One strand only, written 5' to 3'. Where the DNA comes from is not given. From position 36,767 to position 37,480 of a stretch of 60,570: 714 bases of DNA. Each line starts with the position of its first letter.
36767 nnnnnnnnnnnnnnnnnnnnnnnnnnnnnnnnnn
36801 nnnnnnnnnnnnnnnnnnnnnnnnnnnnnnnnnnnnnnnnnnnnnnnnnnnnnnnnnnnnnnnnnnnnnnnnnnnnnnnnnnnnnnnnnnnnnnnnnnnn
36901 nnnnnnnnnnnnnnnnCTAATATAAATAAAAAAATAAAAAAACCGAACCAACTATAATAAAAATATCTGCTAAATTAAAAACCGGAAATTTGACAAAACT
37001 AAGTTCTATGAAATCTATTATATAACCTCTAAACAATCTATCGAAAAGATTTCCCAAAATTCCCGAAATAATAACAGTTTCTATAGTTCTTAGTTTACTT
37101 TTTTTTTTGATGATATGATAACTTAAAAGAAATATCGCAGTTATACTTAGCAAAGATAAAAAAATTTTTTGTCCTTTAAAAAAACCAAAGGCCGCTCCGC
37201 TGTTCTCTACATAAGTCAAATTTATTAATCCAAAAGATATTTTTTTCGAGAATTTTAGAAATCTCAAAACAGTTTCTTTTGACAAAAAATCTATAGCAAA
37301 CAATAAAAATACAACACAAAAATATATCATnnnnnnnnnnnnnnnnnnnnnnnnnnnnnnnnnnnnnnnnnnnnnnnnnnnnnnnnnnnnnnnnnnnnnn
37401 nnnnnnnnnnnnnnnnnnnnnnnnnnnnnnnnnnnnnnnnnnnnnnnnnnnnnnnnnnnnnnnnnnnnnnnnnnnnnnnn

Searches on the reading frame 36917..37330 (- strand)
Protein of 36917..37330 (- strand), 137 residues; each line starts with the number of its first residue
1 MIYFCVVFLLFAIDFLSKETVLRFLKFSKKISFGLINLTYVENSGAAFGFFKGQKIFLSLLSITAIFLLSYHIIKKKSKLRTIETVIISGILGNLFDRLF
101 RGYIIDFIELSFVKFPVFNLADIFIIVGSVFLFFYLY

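Call 18: search_protein_families(library=pfam, proteins=[window:36917-37330:-], max_evalue=0.01)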
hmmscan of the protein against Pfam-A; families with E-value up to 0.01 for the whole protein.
window:36917-37330:- (137 aa): 1 family
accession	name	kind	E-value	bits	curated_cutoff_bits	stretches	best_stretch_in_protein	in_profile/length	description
PF01252.23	Peptidase_A8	-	5e-32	111.5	25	1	6-136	1-140/142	Signal peptidase (SPase) II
